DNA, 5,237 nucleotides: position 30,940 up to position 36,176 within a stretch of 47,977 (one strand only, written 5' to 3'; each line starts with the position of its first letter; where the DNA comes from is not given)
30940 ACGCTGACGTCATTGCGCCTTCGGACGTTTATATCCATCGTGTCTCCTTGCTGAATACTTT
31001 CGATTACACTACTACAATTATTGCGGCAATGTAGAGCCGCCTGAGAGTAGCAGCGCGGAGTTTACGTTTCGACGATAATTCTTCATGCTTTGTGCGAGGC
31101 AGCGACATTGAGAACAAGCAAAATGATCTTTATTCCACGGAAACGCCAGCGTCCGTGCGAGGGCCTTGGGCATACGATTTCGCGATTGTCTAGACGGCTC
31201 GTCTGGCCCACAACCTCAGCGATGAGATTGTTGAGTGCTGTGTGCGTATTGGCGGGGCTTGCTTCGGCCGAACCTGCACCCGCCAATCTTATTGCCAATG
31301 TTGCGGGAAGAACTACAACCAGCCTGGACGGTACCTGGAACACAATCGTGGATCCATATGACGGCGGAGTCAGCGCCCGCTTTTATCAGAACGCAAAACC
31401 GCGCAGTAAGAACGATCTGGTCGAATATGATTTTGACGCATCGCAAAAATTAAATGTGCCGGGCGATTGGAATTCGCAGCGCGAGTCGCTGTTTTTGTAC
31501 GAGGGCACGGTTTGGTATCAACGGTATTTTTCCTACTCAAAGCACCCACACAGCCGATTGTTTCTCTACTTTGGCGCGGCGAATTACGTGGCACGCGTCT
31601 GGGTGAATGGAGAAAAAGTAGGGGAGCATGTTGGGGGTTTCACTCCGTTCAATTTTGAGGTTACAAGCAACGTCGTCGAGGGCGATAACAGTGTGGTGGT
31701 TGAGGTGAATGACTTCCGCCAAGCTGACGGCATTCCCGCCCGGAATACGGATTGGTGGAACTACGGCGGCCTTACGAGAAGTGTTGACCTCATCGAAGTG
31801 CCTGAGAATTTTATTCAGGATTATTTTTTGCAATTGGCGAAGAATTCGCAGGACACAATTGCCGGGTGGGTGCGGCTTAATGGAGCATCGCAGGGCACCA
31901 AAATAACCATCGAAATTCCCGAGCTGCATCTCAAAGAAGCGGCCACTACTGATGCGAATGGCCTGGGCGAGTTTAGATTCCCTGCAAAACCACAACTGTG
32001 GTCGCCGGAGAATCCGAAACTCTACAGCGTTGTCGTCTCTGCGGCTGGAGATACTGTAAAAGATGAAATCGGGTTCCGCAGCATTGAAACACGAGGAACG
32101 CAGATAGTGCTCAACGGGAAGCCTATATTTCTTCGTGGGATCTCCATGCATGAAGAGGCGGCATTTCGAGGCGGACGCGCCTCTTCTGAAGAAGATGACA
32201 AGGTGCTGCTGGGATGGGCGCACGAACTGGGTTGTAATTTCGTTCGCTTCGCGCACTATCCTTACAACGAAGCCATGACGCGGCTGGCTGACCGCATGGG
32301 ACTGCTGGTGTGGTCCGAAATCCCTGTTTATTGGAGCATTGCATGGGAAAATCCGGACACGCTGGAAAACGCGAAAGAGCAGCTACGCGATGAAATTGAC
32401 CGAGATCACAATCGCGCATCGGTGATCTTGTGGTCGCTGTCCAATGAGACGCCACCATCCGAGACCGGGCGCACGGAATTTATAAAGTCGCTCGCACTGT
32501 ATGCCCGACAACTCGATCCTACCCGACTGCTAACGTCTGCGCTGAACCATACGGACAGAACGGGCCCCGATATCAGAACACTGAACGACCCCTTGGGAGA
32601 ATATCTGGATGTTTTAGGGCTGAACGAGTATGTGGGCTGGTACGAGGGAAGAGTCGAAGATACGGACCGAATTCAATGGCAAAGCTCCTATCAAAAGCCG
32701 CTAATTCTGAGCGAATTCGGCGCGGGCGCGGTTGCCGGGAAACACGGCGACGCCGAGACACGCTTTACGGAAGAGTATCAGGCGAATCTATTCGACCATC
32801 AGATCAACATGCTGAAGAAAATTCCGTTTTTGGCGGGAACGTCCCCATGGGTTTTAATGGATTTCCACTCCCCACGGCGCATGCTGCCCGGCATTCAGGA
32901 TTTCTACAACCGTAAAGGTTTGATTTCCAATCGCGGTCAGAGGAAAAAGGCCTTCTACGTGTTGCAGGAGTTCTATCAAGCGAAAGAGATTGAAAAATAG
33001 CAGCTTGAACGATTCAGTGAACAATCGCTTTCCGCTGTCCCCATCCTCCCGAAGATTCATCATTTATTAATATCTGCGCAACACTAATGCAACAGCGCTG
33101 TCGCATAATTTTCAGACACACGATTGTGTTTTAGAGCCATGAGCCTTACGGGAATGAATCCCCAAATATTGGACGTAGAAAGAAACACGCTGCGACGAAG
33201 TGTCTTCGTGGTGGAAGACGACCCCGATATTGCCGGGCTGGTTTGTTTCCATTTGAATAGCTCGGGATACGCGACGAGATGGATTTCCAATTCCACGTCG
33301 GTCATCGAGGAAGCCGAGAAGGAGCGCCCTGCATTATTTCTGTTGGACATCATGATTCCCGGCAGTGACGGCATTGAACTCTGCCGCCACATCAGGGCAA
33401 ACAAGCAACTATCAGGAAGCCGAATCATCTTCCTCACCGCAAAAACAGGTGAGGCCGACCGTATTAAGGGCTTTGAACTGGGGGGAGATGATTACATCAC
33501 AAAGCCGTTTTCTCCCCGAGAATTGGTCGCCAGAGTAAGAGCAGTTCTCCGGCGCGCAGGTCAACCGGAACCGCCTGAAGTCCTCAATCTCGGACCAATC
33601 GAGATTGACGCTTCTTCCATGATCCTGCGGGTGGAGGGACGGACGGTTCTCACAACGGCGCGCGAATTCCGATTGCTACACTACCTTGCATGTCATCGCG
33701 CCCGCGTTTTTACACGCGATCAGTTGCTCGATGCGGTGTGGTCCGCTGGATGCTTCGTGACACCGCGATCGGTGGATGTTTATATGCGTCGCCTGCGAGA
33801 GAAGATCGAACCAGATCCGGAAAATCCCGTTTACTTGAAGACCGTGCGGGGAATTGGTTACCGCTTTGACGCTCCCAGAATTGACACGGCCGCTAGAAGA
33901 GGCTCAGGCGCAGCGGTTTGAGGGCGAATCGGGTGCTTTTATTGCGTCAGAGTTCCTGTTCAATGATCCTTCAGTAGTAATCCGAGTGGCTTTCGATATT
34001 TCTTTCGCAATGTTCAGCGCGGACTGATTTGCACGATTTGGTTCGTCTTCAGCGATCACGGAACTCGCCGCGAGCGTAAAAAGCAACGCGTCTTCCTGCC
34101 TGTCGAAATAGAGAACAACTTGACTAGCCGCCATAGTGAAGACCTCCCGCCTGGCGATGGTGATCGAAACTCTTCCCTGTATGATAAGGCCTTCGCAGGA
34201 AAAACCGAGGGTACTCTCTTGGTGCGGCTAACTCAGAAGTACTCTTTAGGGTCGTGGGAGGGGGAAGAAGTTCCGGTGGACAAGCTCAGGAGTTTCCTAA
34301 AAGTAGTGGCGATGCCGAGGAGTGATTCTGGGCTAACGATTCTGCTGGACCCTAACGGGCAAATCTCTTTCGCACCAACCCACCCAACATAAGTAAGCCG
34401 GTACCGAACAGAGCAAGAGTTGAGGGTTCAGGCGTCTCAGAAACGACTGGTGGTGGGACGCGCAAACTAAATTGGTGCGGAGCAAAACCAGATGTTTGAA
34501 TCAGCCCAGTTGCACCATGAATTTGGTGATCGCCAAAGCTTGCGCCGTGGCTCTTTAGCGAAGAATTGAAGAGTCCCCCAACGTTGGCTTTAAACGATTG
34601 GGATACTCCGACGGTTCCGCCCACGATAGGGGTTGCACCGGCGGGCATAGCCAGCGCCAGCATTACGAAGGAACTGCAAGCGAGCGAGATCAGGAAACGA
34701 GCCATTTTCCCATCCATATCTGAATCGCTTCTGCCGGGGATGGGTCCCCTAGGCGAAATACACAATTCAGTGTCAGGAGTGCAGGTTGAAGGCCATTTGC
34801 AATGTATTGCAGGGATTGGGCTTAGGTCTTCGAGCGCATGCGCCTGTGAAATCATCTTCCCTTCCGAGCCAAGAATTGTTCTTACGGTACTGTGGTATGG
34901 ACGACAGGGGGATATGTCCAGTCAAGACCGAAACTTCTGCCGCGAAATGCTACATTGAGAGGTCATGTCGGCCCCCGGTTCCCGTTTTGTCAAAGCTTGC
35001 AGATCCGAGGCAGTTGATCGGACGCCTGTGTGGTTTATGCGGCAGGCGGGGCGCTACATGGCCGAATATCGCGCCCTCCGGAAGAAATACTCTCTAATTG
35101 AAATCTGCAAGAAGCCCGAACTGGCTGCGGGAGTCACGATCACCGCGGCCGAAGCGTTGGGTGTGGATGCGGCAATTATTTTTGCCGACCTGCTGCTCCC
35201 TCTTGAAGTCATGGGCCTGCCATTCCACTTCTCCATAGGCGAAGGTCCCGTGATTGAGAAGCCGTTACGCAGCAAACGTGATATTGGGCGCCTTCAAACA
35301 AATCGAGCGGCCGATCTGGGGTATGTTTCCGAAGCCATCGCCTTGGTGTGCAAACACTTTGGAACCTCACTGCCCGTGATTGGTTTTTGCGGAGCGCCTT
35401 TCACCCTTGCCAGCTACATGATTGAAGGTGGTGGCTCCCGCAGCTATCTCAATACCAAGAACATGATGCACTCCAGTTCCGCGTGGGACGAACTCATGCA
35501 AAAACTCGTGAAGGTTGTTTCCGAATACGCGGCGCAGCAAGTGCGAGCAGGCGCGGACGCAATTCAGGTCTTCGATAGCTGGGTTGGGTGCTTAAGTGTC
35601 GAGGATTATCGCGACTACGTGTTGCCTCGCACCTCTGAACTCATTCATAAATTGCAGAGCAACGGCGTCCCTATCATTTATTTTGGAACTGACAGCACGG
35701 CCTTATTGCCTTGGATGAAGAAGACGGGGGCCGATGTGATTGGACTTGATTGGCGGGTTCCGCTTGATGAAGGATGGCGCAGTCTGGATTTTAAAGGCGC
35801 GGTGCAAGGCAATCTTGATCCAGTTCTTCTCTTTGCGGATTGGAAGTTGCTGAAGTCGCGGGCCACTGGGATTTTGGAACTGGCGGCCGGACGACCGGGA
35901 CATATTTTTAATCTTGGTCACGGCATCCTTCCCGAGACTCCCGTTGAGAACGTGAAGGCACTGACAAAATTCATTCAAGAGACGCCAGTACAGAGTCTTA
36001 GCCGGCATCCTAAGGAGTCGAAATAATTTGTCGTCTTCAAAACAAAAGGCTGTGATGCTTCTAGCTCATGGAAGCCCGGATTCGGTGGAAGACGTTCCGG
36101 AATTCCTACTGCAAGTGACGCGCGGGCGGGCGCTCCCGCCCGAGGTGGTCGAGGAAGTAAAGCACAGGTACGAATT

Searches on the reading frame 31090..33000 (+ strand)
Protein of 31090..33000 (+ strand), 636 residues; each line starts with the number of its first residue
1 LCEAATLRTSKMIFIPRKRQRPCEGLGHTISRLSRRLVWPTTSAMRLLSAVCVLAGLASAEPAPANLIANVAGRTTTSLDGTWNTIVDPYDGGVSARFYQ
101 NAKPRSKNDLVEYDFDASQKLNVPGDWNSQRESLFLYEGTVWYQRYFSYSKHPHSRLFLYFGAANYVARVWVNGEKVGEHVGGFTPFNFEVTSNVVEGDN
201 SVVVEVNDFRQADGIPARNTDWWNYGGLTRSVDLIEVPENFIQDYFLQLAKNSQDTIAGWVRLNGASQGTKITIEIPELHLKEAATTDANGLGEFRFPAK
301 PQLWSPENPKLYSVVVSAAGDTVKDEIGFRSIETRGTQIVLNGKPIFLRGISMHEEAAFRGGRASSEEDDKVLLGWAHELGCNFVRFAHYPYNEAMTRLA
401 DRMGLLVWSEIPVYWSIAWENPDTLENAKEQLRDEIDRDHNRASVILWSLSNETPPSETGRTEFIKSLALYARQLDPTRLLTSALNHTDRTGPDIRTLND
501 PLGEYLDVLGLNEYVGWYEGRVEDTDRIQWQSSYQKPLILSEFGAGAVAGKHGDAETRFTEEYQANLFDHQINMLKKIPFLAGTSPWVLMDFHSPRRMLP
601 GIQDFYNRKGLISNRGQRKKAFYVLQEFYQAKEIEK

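Call 31: search_protein_families(library=pfam, proteins=[window:31090-33000:+], max_evalue=0.00001)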
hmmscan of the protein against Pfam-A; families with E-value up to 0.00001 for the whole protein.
window:31090-33000:+ (636 aa): 4 families
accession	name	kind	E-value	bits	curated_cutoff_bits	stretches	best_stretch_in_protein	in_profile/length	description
PF02836.23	Glyco_hydro_2_C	-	1.9e-34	119.6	21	1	333-630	2-298/302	Glycosyl hydrolases family 2, TIM barrel domain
PF02837.24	Glyco_hydro_2_N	-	2.4e-19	70.3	28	1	77-238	2-169/169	Glycosyl hydrolases family 2, sugar binding domain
PF22666.2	Glyco_hydro_2_N2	-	3.4e-08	34.2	27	1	136-208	45-119/167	Glycosyl hydrolase 2 galactose-binding domain-like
PF00703.27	Glyco_hydro_2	-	1.9e-07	32.3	23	1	242-330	3-109/109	Glycosyl hydrolases family 2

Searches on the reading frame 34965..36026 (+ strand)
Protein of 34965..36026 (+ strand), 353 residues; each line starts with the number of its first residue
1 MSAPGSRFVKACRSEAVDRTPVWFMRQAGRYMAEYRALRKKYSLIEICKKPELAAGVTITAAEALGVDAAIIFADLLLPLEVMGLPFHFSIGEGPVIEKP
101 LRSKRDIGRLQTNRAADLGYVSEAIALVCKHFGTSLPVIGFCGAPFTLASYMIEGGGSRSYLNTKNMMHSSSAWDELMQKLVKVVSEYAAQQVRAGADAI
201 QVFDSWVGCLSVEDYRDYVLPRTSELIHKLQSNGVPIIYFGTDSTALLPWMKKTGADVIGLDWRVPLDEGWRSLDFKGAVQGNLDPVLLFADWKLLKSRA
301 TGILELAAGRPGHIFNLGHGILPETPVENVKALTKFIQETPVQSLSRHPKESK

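Call 9: search_protein_families(library=pfam, proteins=[window:34965-36026:+], max_evalue=0.001)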
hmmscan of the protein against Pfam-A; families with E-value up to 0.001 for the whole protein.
window:34965-36026:+ (353 aa): 1 family
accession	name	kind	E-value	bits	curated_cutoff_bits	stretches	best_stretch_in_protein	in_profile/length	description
PF01208.23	URO-D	-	1.1e-120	403.3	23.9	1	6-339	4-345/346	Uroporphyrinogen decarboxylase (URO-D)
